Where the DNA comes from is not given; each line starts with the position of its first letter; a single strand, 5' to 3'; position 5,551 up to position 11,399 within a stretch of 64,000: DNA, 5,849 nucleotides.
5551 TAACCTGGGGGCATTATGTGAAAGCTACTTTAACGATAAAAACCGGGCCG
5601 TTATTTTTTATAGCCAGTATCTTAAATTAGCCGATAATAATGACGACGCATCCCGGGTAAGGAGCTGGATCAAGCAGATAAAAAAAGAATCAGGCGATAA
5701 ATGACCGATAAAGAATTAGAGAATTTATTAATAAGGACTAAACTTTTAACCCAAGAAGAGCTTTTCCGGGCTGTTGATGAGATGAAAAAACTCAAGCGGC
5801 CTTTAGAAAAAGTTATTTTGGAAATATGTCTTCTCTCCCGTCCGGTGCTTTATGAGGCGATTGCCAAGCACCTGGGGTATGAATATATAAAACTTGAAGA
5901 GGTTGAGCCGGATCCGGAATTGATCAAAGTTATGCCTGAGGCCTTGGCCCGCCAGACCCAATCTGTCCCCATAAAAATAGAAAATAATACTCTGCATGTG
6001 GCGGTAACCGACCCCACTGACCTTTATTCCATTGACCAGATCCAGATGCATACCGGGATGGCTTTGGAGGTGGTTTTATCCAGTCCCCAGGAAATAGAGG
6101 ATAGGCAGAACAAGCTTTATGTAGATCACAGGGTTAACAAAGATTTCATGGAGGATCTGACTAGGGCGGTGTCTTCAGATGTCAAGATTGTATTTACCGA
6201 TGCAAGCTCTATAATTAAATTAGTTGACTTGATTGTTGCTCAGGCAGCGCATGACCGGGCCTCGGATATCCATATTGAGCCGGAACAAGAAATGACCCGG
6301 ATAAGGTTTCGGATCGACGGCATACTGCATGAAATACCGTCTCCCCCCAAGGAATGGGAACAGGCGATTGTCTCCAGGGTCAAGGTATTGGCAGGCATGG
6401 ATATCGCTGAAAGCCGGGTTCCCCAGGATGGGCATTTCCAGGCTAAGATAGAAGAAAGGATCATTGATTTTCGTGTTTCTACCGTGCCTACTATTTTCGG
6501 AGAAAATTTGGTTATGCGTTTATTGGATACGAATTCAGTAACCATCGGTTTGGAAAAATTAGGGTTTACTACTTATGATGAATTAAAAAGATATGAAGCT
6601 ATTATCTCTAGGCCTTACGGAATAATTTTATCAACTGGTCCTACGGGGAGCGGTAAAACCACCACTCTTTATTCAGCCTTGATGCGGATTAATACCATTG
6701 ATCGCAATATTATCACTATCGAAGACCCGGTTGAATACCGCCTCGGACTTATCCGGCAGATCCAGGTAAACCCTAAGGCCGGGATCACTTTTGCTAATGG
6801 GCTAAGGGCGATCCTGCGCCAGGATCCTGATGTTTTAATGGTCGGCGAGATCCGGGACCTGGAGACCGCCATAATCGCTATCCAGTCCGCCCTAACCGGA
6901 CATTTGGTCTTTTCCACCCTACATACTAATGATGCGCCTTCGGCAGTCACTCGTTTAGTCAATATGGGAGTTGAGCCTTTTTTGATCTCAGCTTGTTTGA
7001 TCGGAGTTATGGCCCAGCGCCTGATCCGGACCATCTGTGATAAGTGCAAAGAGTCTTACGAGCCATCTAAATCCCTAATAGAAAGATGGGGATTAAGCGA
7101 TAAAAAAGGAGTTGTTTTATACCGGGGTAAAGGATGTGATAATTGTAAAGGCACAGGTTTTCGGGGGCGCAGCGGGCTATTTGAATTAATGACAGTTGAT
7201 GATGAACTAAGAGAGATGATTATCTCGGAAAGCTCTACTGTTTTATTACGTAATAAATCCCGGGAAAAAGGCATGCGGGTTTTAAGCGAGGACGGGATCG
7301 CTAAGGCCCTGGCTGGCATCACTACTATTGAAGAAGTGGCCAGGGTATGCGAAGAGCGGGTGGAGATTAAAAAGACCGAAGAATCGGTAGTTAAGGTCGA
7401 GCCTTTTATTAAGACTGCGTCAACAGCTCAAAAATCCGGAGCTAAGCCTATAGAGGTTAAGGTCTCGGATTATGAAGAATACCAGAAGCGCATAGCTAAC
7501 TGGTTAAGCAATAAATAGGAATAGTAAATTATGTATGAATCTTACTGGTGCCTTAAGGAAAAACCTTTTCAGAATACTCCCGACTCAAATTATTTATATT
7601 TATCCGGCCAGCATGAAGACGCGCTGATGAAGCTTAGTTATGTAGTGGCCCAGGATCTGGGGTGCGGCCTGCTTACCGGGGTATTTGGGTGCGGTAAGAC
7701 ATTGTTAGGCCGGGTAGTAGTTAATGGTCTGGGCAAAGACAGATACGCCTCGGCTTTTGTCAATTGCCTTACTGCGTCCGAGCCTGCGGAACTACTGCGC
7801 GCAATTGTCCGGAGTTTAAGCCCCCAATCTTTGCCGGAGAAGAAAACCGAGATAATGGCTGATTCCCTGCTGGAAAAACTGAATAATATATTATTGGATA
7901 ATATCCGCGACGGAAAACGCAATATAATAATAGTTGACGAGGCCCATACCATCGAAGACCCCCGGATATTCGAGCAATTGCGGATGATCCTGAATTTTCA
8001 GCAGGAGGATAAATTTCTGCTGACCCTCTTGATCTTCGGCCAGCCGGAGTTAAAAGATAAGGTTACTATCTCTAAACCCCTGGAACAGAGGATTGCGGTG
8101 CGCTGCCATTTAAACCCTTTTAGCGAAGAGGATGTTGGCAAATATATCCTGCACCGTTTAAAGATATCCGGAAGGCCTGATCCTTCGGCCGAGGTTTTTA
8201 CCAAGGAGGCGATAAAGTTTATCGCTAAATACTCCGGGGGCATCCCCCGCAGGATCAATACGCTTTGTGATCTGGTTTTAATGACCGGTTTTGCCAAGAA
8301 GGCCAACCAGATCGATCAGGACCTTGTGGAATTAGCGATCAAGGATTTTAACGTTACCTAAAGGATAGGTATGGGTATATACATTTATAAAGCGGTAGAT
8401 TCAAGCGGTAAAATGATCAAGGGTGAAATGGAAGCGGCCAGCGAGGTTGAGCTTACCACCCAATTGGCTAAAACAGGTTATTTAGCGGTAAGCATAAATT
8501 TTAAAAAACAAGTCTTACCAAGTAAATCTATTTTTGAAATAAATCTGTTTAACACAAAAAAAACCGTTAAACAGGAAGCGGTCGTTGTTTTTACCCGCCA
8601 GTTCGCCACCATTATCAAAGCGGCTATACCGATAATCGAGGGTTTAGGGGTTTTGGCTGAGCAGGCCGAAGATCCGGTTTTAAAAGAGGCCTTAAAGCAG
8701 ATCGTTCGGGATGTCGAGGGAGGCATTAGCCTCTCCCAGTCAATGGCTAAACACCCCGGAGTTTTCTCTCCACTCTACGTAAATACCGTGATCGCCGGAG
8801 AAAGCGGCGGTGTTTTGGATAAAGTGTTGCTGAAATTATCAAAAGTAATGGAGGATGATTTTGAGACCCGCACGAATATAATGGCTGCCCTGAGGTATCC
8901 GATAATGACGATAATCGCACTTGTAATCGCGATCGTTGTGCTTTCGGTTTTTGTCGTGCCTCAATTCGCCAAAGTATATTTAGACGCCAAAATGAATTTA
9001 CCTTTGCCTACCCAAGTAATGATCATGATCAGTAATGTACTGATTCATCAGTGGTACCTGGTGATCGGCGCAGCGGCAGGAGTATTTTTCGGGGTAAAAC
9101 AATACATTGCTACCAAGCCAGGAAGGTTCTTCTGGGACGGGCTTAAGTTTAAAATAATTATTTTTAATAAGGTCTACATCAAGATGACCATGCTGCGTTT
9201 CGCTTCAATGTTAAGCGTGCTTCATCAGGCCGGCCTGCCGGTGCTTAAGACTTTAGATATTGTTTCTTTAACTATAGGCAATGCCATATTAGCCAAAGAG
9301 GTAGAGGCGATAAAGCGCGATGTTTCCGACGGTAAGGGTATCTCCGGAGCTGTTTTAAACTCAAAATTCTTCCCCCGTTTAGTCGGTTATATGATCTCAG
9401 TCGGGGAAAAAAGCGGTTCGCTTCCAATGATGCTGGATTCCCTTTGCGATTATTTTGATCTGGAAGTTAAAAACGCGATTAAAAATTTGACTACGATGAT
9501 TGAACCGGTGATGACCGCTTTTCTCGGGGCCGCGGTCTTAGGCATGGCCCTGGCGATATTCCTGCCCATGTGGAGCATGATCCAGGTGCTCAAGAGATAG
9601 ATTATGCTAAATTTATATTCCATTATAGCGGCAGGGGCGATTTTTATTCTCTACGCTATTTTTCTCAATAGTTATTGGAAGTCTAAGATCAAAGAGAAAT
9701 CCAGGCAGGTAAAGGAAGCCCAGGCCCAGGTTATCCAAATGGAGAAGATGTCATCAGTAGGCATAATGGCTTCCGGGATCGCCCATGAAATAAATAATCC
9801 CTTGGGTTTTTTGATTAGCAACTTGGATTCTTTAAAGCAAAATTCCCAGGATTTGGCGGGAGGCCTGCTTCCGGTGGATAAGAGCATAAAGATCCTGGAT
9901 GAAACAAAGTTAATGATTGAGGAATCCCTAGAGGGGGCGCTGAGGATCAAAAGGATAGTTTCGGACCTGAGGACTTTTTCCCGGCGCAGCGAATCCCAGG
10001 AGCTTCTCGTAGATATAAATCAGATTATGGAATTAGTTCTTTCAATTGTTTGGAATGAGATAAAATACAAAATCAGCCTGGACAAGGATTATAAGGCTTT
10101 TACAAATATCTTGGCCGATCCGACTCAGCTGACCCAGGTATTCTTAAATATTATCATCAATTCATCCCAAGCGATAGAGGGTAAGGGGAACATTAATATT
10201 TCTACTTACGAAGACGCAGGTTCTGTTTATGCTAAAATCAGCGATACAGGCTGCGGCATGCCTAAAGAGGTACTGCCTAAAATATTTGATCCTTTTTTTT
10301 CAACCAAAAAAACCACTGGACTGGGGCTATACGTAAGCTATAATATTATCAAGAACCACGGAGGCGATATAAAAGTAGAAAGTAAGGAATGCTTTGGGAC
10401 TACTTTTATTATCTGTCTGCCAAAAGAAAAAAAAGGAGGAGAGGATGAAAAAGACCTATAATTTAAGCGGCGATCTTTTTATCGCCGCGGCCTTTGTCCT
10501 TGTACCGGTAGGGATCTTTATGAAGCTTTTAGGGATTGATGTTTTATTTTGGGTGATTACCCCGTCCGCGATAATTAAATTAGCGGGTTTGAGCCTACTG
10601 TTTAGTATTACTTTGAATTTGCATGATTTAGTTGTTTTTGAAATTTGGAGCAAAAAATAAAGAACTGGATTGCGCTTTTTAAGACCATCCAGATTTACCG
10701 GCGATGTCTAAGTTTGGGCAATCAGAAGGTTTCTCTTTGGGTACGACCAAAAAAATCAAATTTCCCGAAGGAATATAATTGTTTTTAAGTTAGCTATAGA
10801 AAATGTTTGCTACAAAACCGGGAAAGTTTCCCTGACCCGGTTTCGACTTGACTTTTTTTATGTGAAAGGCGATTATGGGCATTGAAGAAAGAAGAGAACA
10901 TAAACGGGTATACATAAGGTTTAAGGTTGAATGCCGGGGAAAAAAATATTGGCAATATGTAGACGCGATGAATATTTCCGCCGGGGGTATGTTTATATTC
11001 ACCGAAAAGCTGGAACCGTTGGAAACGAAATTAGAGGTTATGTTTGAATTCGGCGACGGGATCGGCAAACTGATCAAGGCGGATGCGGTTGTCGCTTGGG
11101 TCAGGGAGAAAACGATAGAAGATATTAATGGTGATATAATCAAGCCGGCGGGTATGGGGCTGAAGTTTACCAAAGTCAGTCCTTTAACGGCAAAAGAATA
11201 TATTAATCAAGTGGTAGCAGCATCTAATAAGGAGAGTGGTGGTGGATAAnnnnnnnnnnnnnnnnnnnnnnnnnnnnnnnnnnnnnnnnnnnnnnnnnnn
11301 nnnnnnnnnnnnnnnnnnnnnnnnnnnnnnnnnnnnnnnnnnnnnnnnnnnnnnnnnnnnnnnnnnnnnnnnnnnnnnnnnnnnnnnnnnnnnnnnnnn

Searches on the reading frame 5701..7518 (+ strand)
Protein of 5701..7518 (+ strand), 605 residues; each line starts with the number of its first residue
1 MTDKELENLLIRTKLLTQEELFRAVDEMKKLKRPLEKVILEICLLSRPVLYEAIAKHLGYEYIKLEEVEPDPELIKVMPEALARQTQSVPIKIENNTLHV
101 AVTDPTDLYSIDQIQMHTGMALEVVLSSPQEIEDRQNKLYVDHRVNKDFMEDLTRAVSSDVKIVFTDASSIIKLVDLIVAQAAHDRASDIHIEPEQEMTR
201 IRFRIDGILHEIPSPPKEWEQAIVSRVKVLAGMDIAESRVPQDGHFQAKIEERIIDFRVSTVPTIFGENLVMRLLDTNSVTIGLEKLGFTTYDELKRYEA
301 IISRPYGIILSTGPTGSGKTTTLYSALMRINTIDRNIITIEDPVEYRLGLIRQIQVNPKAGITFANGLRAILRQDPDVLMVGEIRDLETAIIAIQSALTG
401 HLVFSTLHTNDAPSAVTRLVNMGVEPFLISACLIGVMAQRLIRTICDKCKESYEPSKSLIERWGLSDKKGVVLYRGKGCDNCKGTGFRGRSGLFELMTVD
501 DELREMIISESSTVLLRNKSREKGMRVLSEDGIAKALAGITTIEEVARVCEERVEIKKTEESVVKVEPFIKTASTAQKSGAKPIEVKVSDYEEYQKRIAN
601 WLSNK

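Call 7: search_protein_families(library=pfam, proteins=[window:5701-7518:+], max_evalue=0.001)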
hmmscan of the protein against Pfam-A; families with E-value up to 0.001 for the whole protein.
window:5701-7518:+ (605 aa): 2 families
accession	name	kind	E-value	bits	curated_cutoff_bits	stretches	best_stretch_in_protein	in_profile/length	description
PF00437.27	T2SSE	-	7e-137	456.4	24.9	1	167-548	4-370/370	Type II/IV secretion system protein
PF05157.20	MshEN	-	1e-21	77.2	23.1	1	58-142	1-86/90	MshEN domain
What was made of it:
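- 5701..12661 (+): Part of an MSHA-like type IV pilus cluster carrying domains of the kinds known to bind c-di-GMP. These are MshEN on the T2SSE ATPase (5701-7518), PilZ (10875-11249) and MshEN-PilZ (11825-12661). They are the candidate readers of RGA's product. Pfam (call 7).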

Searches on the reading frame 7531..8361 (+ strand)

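Call 7: search_protein_families(library=pfam, proteins=[window:7531-8361:+], max_evalue=0.001)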
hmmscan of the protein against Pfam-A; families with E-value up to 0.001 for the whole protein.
window:7531-8361:+ (276 aa): 4 families
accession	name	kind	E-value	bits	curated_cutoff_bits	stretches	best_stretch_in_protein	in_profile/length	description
PF13401.12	AAA_22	-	3.4e-19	69.9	27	1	44-176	6-128/130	AAA domain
PF13191.12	AAA_16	-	7.4e-06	27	32.6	1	37-143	17-146/167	AAA ATPase domain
PF01637.24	ATPase_2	-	7.6e-05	23.1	33.2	1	48-142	25-123/225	ATPase domain predominantly from Archaea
PF00004.35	AAA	-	0.00018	22.4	21.2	1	47-150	2-88/131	ATPase family associated with various cellular activities (AAA)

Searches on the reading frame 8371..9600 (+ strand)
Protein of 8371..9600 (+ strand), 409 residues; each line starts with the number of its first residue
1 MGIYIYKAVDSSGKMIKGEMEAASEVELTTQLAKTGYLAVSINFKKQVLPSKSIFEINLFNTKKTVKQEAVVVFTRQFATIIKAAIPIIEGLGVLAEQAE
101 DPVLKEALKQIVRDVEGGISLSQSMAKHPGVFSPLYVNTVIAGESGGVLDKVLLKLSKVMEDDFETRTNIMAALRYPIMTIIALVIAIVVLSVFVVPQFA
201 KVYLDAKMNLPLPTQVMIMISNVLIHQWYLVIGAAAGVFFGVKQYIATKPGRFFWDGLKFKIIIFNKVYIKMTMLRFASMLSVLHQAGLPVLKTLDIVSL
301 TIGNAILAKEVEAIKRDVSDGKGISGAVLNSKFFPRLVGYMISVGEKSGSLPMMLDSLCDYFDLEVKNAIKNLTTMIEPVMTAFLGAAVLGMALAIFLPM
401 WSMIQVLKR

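Call 7: search_protein_families(library=pfam, proteins=[window:8371-9600:+], max_evalue=0.001)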
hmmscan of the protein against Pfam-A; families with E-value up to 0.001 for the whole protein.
window:8371-9600:+ (409 aa): 1 family
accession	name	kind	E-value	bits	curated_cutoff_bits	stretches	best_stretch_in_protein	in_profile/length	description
PF00482.28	T2SSF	-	1.5e-61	206.4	25.2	2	74-197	1-125/125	Type II secretion system (T2SS), protein F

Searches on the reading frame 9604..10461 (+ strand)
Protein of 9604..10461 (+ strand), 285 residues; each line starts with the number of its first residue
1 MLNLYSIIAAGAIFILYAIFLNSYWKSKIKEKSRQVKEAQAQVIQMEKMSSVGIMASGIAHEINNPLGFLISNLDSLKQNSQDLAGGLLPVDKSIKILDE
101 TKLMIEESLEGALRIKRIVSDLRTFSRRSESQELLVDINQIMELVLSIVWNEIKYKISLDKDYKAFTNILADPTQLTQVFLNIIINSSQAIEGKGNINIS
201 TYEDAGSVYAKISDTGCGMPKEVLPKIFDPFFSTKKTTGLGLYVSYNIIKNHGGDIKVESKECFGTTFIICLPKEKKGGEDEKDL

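Call 7: search_protein_families(library=pfam, proteins=[window:9604-10461:+], max_evalue=0.001)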
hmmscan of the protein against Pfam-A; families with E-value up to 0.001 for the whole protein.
window:9604-10461:+ (285 aa): 2 families
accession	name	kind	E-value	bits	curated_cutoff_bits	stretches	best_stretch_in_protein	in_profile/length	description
PF02518.31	HATPase_c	-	1e-22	81.1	26.4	1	172-275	2-110/111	Histidine kinase-, DNA gyrase B-, and HSP90-like ATPase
PF00512.31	HisKA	-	2.4e-09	37.6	26.9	1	55-129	5-64/66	His Kinase A (phospho-acceptor) domain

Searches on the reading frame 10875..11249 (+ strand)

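Call 7: search_protein_families(library=pfam, proteins=[window:10875-11249:+], max_evalue=0.001)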
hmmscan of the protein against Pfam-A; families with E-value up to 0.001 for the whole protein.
window:10875-11249:+ (124 aa): 1 family
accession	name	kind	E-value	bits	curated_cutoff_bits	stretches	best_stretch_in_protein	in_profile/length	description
PF07238.19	PilZ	-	2e-10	41.4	22.5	1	5-109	1-95/102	PilZ domain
